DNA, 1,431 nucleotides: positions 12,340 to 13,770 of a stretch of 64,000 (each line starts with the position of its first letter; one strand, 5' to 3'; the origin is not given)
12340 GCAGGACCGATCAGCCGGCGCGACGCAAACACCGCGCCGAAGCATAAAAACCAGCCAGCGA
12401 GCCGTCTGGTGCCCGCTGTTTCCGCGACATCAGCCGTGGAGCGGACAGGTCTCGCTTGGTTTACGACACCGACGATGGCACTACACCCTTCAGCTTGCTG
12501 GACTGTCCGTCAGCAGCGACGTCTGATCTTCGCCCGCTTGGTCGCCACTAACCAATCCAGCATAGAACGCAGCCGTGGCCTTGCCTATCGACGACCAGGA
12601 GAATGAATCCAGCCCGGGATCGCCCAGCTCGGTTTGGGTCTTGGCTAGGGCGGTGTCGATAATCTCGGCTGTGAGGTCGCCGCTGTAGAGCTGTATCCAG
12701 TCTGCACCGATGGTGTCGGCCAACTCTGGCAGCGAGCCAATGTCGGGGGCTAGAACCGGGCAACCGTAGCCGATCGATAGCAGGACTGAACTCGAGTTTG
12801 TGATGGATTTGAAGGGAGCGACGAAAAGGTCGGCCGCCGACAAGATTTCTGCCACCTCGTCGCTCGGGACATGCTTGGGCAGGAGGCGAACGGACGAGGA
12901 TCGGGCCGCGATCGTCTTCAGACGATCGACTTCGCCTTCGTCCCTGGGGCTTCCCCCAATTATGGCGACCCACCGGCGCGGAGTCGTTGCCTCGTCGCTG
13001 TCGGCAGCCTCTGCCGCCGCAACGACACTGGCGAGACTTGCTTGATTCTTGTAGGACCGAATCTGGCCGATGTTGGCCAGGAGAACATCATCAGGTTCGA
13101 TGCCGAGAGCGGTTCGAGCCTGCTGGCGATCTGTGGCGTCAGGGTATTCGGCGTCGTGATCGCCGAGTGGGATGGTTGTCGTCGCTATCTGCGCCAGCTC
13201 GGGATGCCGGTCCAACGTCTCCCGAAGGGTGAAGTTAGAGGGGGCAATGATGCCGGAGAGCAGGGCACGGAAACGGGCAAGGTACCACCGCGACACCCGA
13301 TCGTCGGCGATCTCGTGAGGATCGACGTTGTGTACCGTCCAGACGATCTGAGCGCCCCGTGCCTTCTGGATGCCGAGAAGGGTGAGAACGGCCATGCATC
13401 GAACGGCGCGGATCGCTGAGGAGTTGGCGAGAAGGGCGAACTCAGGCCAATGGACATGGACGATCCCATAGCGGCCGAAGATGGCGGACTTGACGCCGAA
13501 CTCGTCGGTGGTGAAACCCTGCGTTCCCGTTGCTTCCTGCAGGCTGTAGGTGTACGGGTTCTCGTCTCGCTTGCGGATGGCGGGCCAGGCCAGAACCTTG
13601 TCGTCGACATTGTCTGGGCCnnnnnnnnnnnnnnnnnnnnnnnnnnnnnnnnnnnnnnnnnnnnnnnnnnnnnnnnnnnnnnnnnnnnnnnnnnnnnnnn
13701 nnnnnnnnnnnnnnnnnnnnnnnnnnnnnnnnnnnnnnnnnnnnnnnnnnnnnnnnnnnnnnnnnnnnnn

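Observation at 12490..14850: Flippase-glycosyltransferase fusion protein (786 aa)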

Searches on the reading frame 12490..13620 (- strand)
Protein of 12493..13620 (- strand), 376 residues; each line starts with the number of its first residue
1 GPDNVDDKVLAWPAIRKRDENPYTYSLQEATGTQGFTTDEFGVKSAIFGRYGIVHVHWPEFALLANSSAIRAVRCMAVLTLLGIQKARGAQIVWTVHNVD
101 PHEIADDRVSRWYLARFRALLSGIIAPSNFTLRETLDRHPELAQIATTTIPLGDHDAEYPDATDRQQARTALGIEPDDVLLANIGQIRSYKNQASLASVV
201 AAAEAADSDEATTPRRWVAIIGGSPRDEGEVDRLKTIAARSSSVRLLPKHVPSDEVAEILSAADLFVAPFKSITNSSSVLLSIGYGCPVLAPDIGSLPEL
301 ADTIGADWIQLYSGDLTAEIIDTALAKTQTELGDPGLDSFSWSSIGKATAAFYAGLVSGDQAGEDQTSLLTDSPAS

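Call 14: search_solved_structures(query=window:12493-13620:-, max_evalue=1)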
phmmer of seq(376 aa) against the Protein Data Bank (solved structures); distinct sequences matched with E-value up to 1: 3.
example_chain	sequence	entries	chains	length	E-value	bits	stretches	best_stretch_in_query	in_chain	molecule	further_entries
3c4q_A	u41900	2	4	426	6e-05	26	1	159-360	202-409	Predicted glycosyltransferases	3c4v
3c48_A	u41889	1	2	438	7.6e-05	25.6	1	159-360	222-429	Predicted glycosyltransferases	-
6tvp_A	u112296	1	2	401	0.00079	22.3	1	109-312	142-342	Alpha-maltose-1-phosphate synthase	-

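Call 75: search_solved_structures(query=A5, max_evalue=0.001, show_alignments=2)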
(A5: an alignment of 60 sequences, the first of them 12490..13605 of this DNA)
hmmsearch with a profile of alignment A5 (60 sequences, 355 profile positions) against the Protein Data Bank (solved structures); distinct sequences matched with E-value up to 0.001: 13.
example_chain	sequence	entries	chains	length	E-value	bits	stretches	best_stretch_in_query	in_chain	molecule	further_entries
6tvp_A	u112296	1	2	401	1.4e-22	83.1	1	89-349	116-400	Alpha-maltose-1-phosphate synthase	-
3c4q_A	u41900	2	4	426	2.4e-16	62.7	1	87-351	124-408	Predicted glycosyltransferases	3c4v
3c48_A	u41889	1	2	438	2.6e-16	62.5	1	87-351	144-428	Predicted glycosyltransferases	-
6kih_A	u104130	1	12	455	1.9e-13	53.1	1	107-351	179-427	Tll1590 protein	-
3oka_A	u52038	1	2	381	1.5e-07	33.7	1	111-259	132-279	GDP-mannose-dependent alpha-(1-6)-phosphatidylinositol monomannoside mannosyltransferase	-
3okc_A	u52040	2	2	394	1.6e-07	33.6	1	111-259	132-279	GDP-mannose-dependent alpha-(1-6)-phosphatidylinositol monomannoside mannosyltransferase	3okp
4xso_B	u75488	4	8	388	3.2e-07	32.7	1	78-294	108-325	Alr3699 protein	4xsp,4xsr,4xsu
7qsg_A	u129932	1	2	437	9.7e-07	31.1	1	188-351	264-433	D-inositol 3-phosphate glycosyltransferase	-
2iv7_A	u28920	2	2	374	2.1e-06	30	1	125-318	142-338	LIPOPOLYSACCHARIDE CORE BIOSYNTHESIS PROTEIN RFAG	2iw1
2jjm_A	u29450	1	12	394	2.1e-05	26.7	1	118-294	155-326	GLYCOSYL TRANSFERASE, GROUP 1 FAMILY PROTEIN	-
3mbo_A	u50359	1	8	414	2.5e-05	26.4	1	118-294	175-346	Glycosyltransferase, group 1 family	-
5d00_A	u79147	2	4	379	3.6e-05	25.9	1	159-294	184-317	N-acetyl-alpha-D-glucosaminyl L-malate synthase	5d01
5i45_A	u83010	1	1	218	0.0004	22.5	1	180-290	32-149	Glycosyl transferases group 1 family protein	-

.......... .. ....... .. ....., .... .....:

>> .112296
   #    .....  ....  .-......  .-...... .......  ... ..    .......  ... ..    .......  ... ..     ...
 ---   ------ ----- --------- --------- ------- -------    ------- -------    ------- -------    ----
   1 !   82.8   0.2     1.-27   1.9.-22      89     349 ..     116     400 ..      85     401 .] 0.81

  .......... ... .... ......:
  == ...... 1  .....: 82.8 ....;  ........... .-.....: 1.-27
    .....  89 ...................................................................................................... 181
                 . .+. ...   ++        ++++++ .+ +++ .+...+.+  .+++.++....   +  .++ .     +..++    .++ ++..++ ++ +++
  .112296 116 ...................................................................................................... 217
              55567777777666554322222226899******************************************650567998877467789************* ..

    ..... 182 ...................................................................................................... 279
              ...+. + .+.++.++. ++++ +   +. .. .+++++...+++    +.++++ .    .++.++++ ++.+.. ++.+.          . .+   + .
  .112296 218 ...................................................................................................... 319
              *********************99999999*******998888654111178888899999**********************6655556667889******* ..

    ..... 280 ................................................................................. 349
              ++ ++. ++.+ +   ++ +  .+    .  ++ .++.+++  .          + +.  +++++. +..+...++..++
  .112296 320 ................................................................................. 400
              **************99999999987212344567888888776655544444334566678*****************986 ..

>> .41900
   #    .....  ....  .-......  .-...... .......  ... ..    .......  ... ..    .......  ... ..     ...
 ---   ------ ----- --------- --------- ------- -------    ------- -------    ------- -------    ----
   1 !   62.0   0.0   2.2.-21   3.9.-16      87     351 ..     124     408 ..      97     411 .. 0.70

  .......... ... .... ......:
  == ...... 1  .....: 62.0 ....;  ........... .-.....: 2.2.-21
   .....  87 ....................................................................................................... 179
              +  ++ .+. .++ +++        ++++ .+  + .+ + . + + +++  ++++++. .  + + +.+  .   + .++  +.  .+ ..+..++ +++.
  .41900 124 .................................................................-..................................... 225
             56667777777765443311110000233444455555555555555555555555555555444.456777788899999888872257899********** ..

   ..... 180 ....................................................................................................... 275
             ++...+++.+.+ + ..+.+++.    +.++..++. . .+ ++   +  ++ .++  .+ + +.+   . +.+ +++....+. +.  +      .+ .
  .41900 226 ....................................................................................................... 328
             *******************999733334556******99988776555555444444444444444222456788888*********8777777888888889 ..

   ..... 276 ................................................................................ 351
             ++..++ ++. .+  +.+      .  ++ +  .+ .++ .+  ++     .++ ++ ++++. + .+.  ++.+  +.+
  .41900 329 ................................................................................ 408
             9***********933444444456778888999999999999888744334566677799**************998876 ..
